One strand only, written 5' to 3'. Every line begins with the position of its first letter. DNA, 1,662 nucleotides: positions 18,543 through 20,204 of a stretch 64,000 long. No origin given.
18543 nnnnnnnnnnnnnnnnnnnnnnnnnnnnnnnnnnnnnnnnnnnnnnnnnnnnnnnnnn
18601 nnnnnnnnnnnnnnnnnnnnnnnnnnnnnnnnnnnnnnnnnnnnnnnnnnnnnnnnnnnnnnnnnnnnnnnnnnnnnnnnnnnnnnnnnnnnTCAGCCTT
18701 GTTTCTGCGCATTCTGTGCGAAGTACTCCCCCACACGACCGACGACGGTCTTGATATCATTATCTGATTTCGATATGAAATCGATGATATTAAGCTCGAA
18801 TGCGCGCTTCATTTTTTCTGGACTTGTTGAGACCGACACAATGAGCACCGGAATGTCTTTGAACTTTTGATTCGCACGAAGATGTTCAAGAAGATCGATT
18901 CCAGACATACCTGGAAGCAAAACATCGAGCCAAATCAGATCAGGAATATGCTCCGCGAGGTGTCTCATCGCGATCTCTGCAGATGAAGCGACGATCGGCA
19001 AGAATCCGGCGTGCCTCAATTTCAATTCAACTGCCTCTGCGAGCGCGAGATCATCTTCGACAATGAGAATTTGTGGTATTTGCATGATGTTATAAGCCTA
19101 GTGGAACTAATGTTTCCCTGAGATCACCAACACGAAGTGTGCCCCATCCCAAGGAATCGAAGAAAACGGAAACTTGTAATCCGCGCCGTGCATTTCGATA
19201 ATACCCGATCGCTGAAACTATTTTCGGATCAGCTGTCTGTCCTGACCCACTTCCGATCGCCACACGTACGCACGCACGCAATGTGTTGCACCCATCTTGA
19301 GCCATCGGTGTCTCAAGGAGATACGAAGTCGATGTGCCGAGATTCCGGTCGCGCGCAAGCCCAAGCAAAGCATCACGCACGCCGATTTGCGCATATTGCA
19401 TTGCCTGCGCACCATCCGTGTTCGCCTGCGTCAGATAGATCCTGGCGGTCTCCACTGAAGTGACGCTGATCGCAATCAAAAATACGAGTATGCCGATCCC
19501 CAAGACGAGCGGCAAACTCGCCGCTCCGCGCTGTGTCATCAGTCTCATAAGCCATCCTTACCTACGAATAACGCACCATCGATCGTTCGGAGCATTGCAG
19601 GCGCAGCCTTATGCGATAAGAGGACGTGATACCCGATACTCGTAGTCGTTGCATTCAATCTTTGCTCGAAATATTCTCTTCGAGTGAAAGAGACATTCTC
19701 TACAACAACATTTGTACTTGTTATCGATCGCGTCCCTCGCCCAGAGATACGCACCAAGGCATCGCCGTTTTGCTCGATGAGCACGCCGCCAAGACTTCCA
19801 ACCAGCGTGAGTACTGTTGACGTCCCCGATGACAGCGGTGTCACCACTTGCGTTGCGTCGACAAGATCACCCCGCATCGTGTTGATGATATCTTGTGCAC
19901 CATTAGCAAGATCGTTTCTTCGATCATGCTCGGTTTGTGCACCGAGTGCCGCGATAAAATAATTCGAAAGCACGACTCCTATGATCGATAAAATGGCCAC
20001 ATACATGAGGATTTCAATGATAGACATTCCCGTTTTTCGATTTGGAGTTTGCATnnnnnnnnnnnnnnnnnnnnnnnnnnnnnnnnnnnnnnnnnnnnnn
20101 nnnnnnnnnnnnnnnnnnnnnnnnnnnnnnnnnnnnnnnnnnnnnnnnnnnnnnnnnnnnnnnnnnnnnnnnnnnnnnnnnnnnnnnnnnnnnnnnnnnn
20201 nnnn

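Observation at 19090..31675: Pseudopilin operon embedding a 1354-aa Cys-rich IPT/FN3 giant and two more secreted or membrane proteins: candidate pilus-tip adhesin module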

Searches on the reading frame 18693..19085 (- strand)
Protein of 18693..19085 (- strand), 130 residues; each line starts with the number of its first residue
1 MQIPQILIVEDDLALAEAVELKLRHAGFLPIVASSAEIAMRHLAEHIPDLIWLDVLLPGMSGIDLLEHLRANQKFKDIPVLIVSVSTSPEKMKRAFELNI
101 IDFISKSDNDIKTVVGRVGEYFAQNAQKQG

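Call 5: search_protein_families(library=pfam, max_evalue=0.1, proteins=[window:18693-19085:-])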
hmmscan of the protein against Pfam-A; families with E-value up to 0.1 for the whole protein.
window:18693-19085:- (130 aa): 2 families
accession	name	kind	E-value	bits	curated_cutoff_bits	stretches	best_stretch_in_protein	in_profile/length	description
PF00072.30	Response_reg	-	9.9e-20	71.2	30.2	1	6-107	1-100/111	Response regulator receiver domain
PF20274.4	cREC_REC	-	0.0051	17.9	27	1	25-94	12-81/88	Cyclic-phosphate processing Receiver domain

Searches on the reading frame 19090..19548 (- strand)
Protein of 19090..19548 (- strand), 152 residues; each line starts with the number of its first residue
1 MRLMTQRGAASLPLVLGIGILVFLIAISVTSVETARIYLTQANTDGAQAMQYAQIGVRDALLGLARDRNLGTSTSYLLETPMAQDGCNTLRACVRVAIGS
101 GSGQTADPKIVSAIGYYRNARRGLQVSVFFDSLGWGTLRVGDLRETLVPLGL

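Call 5: search_protein_families(library=pfam, max_evalue=0.1, proteins=[window:19090-19548:-])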
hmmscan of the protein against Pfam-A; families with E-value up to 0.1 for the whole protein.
window:19090-19548:- (152 aa): 1 family
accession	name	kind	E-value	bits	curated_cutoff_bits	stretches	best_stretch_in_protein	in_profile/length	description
PF06687.17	SUR7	-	0.064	13.3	29.6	1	12-57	6-54/201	SUR7/PalI family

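Call 6: search_protein_families(library=ncbifam, max_evalue=0.05, proteins=[window:19090-19548:-])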
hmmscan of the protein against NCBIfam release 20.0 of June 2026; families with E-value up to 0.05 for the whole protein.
window:19090-19548:- (152 aa): 1 family
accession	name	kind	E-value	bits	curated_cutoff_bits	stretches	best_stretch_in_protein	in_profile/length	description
TIGR00704.1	NaPi_cotrn_rel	hypoth_equivalog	0.021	14.5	210.1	1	15-134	133-248/308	Na/Pi-cotransporter II-related protein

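Call 54: search_solved_structures(query=A5, max_evalue=10)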
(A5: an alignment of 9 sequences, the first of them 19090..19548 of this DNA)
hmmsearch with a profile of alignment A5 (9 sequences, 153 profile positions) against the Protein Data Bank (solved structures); distinct sequences matched with E-value up to 10: 2.
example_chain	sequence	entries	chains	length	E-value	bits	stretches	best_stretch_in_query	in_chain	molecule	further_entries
1xme_C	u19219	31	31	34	1.1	12.4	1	5-28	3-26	Cytochrome c oxidase polypeptide IIA | Cytochrome c oxidase polypeptide 2A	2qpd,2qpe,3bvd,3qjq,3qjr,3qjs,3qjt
1ehk_C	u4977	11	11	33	1.3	12.1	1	6-28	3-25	BA3-TYPE CYTOCHROME-C OXIDASE | Cytochrome c oxidase polypeptide 2A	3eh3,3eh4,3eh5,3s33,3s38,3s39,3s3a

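Call 85: search_protein_families(library=pfam, alignment_id=A5, max_evalue=10)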
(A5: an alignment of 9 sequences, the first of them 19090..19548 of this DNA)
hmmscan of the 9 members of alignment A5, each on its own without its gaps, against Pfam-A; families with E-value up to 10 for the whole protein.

A. member 1, window:19090-19548:- (152 aa): 1 family
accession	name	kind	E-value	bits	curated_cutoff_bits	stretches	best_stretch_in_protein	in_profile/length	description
PF06687.17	SUR7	-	0.064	13.3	29.6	1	12-57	6-54/201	SUR7/PalI family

B. families by the number of members that match (of 9 scanned): 5 families
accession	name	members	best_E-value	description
PF06687.17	SUR7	4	0.017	SUR7/PalI family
PF14341.11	PilX_N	1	0.053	PilX N-terminal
PF13253.11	DUF4044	1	0.091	Protein of unknown function (DUF4044)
PF12046.13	CCB1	1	0.14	Cofactor assembly of complex C subunit B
PF09049.15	SNN_transmemb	1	0.32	Stannin transmembrane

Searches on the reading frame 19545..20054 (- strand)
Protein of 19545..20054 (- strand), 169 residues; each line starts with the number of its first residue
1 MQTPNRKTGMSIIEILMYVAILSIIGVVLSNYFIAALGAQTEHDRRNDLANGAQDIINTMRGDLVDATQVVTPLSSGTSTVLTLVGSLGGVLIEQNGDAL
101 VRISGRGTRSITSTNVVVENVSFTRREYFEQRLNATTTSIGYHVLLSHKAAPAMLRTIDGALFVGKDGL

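Call 4: search_protein_families(library=pfam, max_evalue=0.1, proteins=[window:19545-20054:-])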
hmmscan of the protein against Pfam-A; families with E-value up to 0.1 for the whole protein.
window:19545-20054:- (169 aa): 2 families
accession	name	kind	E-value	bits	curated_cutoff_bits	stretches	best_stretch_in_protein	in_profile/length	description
PF07963.17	N_methyl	-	0.0029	17.6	21.2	1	5-29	2-26/27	Prokaryotic N-terminal methylation motif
PF22636.2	FlK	-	0.061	13.9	27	1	106-152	11-57/103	Fluoroacetyl-CoA-specific thioesterase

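Call 6: search_protein_families(library=ncbifam, max_evalue=0.05, proteins=[window:19545-20054:-])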
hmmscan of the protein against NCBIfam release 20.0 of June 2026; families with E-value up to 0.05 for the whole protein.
window:19545-20054:- (169 aa): 0 families
